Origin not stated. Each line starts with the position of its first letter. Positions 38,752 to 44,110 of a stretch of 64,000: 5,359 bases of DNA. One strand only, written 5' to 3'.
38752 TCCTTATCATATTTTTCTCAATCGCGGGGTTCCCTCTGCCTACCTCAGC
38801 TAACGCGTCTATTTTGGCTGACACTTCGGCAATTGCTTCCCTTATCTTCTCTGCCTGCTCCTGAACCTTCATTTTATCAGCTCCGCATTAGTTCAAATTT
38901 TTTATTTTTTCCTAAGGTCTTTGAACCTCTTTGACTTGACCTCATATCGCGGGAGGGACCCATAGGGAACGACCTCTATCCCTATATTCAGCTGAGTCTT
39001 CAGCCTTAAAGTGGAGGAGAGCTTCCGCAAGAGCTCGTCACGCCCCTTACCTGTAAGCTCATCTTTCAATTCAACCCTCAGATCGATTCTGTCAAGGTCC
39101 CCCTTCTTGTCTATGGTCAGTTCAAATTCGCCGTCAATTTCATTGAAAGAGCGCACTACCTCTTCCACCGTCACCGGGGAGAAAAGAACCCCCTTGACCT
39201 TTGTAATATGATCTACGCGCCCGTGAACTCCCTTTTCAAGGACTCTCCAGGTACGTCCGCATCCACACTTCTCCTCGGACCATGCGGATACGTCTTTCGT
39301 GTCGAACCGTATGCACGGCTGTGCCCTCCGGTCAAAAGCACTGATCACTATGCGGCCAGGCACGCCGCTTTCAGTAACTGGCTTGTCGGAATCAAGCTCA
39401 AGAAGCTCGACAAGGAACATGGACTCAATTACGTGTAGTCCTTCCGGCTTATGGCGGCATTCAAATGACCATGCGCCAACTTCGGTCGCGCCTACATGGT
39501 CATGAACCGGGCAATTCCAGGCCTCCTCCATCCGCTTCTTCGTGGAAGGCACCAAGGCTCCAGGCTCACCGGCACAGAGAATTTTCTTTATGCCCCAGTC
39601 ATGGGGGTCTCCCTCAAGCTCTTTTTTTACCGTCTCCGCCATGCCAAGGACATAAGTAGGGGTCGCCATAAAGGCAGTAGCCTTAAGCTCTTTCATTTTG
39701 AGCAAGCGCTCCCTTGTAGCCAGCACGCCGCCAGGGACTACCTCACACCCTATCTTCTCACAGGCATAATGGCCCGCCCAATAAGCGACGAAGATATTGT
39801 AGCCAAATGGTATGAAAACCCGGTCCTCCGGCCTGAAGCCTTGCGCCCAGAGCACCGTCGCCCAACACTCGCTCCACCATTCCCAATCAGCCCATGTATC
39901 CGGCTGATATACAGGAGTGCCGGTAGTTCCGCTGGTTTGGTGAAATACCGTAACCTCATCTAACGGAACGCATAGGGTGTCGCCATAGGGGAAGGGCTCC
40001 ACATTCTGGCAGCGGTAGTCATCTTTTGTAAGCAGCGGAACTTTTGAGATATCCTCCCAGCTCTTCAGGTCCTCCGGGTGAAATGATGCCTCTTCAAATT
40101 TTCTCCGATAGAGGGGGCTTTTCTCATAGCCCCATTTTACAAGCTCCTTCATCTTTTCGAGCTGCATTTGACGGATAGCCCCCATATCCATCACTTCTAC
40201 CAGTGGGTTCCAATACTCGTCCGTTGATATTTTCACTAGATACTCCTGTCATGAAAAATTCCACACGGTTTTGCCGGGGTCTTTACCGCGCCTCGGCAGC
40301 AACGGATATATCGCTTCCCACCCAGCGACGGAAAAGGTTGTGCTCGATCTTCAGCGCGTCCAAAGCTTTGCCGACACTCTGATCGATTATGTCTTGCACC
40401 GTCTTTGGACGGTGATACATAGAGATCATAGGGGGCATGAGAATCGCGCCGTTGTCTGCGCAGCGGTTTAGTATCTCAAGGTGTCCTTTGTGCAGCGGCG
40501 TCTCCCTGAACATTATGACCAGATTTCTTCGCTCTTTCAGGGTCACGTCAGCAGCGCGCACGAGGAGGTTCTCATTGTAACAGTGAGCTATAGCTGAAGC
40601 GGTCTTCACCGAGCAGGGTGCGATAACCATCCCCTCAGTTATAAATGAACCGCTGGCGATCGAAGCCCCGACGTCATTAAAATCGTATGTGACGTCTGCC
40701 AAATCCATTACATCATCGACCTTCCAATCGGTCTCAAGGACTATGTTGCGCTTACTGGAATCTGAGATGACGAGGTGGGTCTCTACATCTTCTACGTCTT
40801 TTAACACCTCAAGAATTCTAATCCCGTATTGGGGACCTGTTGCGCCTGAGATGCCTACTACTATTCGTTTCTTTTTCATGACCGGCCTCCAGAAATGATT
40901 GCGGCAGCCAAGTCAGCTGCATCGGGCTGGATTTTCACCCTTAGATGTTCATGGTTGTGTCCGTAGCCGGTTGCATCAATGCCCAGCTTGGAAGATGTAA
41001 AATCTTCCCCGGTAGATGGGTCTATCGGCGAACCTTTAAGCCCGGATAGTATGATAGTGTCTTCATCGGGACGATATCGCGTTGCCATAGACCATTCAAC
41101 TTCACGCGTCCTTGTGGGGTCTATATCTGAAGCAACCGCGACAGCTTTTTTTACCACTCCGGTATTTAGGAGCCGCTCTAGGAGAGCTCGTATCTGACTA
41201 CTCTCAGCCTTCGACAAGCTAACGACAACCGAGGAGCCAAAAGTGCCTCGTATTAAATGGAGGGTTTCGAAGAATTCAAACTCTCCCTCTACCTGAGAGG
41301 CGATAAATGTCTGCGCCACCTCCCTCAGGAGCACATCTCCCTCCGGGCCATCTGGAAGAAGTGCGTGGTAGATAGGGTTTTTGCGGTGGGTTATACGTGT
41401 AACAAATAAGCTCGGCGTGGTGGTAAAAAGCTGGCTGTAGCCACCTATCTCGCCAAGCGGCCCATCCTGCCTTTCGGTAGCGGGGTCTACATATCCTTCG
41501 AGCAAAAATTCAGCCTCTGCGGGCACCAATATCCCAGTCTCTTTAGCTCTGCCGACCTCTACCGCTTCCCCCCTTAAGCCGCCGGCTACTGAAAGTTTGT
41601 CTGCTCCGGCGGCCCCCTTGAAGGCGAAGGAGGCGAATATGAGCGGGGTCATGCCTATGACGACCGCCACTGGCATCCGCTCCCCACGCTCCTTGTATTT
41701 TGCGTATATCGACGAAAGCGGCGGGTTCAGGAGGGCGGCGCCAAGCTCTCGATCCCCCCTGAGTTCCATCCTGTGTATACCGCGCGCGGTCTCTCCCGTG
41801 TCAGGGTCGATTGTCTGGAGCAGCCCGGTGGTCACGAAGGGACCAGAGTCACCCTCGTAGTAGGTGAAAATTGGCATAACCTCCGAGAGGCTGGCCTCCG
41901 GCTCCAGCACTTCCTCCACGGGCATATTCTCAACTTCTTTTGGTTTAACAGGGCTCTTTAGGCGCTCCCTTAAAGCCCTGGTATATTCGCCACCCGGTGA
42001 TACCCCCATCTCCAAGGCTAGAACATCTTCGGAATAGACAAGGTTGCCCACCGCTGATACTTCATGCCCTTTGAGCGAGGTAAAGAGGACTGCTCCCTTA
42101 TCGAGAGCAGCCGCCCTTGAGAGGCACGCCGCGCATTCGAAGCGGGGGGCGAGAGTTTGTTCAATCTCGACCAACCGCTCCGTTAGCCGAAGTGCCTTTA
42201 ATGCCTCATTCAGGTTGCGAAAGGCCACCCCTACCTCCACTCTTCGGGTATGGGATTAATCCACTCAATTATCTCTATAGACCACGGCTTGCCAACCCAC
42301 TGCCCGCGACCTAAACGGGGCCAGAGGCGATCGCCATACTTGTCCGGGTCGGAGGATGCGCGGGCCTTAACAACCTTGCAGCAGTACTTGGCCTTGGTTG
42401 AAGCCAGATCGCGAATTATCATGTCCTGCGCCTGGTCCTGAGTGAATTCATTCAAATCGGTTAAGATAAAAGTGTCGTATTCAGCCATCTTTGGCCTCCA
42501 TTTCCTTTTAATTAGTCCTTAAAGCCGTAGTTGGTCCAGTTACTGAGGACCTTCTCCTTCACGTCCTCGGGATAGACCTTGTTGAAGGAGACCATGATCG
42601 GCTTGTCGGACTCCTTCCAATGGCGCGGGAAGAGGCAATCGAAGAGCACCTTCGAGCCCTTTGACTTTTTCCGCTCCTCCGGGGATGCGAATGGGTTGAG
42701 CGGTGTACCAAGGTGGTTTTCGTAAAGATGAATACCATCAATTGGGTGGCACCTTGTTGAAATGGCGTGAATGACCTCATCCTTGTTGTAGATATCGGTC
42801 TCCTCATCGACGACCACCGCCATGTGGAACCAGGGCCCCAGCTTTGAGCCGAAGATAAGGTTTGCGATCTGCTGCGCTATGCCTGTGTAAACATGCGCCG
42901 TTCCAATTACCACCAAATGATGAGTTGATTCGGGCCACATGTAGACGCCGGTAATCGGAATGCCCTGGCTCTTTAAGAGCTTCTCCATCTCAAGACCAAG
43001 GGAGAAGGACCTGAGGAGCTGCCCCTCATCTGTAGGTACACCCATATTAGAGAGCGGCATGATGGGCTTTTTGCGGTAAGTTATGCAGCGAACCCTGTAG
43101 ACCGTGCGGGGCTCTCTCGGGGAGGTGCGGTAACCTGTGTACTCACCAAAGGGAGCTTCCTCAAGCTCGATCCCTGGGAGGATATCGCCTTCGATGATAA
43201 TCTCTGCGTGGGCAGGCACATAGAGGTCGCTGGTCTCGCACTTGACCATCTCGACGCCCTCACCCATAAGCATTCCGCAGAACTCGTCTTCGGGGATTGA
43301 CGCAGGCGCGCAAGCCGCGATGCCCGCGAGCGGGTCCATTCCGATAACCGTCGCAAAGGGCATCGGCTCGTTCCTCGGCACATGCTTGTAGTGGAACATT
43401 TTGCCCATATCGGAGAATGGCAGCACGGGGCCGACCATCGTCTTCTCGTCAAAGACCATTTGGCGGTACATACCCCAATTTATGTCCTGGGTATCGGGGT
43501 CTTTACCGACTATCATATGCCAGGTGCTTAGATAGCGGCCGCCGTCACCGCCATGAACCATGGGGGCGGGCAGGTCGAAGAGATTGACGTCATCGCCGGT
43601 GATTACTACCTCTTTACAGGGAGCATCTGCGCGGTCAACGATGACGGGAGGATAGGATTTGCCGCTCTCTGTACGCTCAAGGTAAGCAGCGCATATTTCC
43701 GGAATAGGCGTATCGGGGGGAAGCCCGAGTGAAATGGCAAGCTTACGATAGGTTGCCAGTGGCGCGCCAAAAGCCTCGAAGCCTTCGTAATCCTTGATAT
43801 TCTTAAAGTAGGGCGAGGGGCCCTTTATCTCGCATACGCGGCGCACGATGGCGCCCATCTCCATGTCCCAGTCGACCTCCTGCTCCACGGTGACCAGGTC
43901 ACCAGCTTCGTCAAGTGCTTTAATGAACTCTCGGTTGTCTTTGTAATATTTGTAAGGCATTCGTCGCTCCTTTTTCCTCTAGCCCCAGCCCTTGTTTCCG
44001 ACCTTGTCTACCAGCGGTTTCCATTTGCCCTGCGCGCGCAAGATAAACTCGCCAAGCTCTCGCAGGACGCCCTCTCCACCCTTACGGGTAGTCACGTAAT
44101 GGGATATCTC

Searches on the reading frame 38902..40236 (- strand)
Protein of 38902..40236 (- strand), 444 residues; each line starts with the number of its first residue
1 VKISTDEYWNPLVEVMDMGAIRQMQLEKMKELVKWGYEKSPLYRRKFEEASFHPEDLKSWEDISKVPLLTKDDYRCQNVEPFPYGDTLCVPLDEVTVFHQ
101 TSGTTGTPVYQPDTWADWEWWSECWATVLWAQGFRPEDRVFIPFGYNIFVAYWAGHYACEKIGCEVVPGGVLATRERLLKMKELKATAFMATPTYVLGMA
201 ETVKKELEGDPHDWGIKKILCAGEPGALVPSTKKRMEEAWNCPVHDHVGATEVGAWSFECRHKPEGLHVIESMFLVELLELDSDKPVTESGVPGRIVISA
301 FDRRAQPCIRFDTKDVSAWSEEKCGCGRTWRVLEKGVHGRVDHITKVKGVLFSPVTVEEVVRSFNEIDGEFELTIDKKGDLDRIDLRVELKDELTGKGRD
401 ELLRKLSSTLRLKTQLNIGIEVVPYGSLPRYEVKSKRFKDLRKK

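Call 36: search_protein_families(library=pfam, proteins=[window:38902-40236:-], max_evalue=0.00001)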
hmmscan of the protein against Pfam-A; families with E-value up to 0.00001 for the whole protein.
window:38902-40236:- (444 aa): 2 families
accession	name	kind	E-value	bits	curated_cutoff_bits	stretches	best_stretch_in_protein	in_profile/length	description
PF14535.12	AMP-binding_C_2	-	6.3e-16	58.8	25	1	349-442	1-96/96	AMP-binding enzyme C-terminal domain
PF00501.34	AMP-binding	-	3e-09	36.6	29.9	1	90-299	159-375/384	AMP-binding enzyme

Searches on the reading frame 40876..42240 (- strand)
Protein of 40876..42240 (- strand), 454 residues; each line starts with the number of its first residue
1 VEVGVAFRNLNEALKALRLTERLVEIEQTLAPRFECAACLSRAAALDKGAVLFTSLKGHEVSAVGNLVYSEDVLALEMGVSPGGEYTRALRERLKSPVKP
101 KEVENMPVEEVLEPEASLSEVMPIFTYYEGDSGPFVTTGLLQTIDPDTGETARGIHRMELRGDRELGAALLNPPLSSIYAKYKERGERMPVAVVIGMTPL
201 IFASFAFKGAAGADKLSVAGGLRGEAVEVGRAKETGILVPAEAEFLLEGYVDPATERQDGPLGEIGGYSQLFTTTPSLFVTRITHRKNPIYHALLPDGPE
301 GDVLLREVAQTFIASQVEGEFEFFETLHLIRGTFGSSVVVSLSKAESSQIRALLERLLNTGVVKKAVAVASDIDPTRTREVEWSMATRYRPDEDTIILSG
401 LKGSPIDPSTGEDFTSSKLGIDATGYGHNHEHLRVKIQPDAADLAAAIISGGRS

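Call 36: search_protein_families(library=pfam, proteins=[window:40876-42240:-], max_evalue=0.00001)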
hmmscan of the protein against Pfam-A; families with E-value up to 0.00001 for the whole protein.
window:40876-42240:- (454 aa): 3 families
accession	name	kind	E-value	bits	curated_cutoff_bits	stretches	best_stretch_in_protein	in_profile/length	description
PF01977.22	UbiD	-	1.4e-49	168.5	23.3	1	103-297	3-204/206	3-octaprenyl-4-hydroxybenzoate carboxy-lyase Rift-related domain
PF20696.2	UbiD_C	-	5.2e-18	65.7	24.2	1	332-423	32-127/127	3-octaprenyl-4-hydroxybenzoate carboxy-lyase C-terminal domain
PF20695.2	UbiD_N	-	7.4e-09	36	24.3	1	14-86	1-71/78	3-octaprenyl-4-hydroxybenzoate carboxy-lyase N-terminal domain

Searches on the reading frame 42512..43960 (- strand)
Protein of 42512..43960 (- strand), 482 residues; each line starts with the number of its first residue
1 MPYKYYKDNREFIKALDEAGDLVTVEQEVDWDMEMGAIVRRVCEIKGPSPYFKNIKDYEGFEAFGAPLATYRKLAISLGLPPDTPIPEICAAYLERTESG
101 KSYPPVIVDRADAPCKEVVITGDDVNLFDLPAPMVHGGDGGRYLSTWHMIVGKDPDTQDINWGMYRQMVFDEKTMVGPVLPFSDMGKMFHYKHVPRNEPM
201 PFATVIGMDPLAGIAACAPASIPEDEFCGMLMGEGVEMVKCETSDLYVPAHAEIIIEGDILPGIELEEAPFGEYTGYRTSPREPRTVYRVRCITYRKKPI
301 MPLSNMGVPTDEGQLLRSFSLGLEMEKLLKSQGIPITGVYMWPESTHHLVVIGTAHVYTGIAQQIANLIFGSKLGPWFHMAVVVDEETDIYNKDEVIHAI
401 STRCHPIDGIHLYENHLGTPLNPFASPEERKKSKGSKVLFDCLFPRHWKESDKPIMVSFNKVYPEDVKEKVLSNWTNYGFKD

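Call 36: search_protein_families(library=pfam, proteins=[window:42512-43960:-], max_evalue=0.00001)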
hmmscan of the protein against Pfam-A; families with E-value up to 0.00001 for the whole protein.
window:42512-43960:- (482 aa): 3 families
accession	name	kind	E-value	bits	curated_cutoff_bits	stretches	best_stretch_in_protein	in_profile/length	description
PF01977.22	UbiD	-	4.5e-61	206.1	23.3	1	108-306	3-203/206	3-octaprenyl-4-hydroxybenzoate carboxy-lyase Rift-related domain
PF20696.2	UbiD_C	-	1e-22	81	24.2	1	323-442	10-127/127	3-octaprenyl-4-hydroxybenzoate carboxy-lyase C-terminal domain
PF20695.2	UbiD_N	-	1.2e-19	70.6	24.3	1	13-91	1-76/78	3-octaprenyl-4-hydroxybenzoate carboxy-lyase N-terminal domain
